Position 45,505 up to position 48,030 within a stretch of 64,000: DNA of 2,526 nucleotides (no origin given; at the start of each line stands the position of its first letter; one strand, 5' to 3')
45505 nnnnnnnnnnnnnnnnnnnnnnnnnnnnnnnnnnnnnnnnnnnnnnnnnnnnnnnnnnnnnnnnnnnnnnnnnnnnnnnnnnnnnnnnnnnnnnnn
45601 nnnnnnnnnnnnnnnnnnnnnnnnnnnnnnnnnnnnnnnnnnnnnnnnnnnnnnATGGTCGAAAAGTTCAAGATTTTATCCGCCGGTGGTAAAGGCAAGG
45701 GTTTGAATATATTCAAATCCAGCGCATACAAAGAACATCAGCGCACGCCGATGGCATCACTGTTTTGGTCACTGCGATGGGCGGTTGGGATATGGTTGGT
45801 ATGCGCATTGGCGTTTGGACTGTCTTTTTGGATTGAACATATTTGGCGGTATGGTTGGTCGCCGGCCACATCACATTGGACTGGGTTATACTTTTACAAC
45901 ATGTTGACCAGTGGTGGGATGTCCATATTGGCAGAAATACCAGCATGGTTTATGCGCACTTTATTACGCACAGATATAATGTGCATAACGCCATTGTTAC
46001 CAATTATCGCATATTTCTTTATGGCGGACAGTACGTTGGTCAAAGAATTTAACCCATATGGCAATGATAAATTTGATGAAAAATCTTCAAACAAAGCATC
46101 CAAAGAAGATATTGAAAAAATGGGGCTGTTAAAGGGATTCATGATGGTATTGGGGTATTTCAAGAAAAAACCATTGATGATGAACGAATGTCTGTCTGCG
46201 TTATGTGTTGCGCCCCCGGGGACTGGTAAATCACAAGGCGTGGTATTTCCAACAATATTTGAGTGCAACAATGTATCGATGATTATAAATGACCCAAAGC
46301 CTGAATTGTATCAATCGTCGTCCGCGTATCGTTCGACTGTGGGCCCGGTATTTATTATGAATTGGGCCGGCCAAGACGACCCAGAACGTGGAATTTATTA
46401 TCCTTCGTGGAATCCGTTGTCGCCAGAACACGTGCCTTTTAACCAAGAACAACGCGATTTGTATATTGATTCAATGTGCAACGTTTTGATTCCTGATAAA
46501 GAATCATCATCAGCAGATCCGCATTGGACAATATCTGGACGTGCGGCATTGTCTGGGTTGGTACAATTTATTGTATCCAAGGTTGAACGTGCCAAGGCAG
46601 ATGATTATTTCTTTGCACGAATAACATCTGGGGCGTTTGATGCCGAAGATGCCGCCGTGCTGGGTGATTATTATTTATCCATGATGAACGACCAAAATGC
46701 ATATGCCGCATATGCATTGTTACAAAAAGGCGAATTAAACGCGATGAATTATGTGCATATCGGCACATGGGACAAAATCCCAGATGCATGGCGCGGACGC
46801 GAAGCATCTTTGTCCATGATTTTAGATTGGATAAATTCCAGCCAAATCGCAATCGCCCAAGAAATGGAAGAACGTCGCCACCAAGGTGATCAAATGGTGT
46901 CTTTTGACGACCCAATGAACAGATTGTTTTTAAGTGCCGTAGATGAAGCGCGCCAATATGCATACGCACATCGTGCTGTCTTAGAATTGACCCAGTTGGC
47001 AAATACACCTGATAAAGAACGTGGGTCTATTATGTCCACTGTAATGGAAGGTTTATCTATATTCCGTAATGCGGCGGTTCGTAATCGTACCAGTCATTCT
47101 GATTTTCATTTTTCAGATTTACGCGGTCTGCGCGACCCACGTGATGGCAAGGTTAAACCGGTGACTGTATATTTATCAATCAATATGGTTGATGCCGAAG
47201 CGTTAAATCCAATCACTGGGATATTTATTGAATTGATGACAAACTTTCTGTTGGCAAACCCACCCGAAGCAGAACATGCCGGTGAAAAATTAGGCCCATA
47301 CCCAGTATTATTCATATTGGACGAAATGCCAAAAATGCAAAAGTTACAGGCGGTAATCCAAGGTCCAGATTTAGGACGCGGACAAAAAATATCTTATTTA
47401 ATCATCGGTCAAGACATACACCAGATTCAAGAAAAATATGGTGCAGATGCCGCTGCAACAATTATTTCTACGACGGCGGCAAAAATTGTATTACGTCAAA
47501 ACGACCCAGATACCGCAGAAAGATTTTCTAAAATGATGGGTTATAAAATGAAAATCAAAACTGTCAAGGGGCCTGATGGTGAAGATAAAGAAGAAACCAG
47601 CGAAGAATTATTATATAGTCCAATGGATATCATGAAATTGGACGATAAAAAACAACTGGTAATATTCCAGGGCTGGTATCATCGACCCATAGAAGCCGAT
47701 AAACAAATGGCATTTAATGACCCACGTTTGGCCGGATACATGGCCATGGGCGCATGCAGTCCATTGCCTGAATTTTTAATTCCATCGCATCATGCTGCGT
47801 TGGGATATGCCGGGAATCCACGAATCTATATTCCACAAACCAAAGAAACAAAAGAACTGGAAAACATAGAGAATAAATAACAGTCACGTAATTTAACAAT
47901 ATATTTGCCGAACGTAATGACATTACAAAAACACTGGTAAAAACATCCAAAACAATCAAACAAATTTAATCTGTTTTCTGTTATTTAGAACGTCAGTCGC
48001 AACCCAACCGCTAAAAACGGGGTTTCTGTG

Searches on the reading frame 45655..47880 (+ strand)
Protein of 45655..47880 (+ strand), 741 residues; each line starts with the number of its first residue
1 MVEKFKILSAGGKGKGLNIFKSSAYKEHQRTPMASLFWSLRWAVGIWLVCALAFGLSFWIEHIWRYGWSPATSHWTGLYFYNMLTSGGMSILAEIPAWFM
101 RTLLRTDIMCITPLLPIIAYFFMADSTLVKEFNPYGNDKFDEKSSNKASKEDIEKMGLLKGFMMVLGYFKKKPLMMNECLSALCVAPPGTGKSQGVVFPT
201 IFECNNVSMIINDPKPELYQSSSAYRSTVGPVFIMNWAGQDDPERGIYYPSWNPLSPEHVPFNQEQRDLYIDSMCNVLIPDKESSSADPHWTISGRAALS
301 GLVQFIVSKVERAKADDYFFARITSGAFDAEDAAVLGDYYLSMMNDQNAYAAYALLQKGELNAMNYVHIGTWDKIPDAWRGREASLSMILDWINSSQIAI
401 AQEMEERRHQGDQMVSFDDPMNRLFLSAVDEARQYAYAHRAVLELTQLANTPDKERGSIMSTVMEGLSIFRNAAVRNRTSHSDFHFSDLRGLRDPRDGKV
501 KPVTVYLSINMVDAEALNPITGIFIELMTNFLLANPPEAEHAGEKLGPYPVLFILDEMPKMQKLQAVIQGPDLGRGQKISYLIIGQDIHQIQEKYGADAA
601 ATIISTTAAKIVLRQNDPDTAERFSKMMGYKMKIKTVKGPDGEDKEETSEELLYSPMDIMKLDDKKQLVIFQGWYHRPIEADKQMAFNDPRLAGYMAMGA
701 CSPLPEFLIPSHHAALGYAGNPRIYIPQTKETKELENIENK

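Call 89: search_protein_families(library=ncbifam, proteins=[window:45655-47880:+], max_evalue=0.1)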
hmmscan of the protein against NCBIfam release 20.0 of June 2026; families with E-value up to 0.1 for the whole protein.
window:45655-47880:+ (741 aa): 12 families
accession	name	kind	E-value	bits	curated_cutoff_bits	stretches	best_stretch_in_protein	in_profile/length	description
NF045973.1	conju_CD1115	equivalog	3.8e-42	144.7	250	2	400-685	164-434/442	VirD4-like conjugal transfer protein, CD1115 family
NF010472.0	PRK13897.1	equivalog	1.8e-29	102.8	728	2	446-632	318-489/657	type IV secretion system component VirD4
NF010450.0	PRK13876.1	subfamily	1.7e-28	99.2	674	2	447-695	311-552/667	IncP-type conjugal transfer protein TraG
NF010453.0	PRK13880.1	subfamily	1.8e-24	85.9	586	2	447-635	342-524/630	conjugal transfer coupling protein TraG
NF010424.0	PRK13850.1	equivalog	1.3e-19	69.9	681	2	454-696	308-540/670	type IV secretion system ATPase VirD4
TIGR02759.1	TraD_Ftype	equivalog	6.5e-11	41.7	521.35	1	503-631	369-489/566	type IV conjugative transfer system coupling protein TraD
NF010394.0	PRK13822.1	subfamily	6.1e-07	28.6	443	1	551-673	479-610/643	conjugal transfer coupling protein TraG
TIGR02767.1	TraG-Ti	equivalog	1.8e-06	27.1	686.2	1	551-673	467-597/623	Ti-type conjugative transfer system protein TraG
TIGR03743.1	SXT_TraD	subfamily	5e-05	21.9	366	1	549-646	486-582/636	conjugative transfer system coupling protein TraD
NF041326.1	Bacteroid_MobC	subfamily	0.00032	19.2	900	1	553-635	460-540/655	conjugal transfer protein MobC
NF010254.0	PRK13700.1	subfamily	0.0084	14.6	1221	1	505-636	382-505/735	F-type conjugal transfer protein TraD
NF009188.0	PRK12536.1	subfamily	0.013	15.4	250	1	408-492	102-179/190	RNA polymerase sigma factor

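Call 98: find_related_loci(query=window:45655-47880:+, collection=metagenome_contigs, flank=10000)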
Query window:45655-47880:+ (741 aa) in metagenome_contigs; peptide patterns used: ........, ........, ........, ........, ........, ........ (x = any residue, [..] = any of these).
146 stretches matched a pattern; 138 encode a relative of the query (tblastn E <= 1e-3); the best 80 are kept; 80 distinct loci.
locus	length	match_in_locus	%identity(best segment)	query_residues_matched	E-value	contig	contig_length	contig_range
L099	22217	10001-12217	92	1-739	0e+0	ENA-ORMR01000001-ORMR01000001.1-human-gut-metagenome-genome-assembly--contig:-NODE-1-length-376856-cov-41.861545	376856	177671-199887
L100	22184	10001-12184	81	1-735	0e+0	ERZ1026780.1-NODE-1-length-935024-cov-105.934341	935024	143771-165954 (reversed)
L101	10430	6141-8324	81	1-735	0e+0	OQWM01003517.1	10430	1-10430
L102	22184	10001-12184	81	1-735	0e+0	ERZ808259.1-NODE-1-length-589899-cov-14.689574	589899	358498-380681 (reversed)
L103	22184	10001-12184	81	1-735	0e+0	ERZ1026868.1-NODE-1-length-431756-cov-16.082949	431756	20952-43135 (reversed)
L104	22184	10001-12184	81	1-735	0e+0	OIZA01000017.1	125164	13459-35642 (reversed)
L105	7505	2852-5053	77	1-737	0e+0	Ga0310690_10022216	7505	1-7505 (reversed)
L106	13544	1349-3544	77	1-735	0e+0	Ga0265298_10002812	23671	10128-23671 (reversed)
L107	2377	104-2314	76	1-737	0e+0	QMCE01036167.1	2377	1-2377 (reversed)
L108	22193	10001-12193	83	1-735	0e+0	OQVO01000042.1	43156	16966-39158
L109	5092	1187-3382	77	1-736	0e+0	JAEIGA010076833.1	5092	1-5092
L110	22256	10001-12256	75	1-735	0e+0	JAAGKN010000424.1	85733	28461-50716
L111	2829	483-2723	75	1-736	0e+0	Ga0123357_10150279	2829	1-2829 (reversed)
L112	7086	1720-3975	73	1-735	0e+0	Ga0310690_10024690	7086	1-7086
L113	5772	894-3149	73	1-735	0e+0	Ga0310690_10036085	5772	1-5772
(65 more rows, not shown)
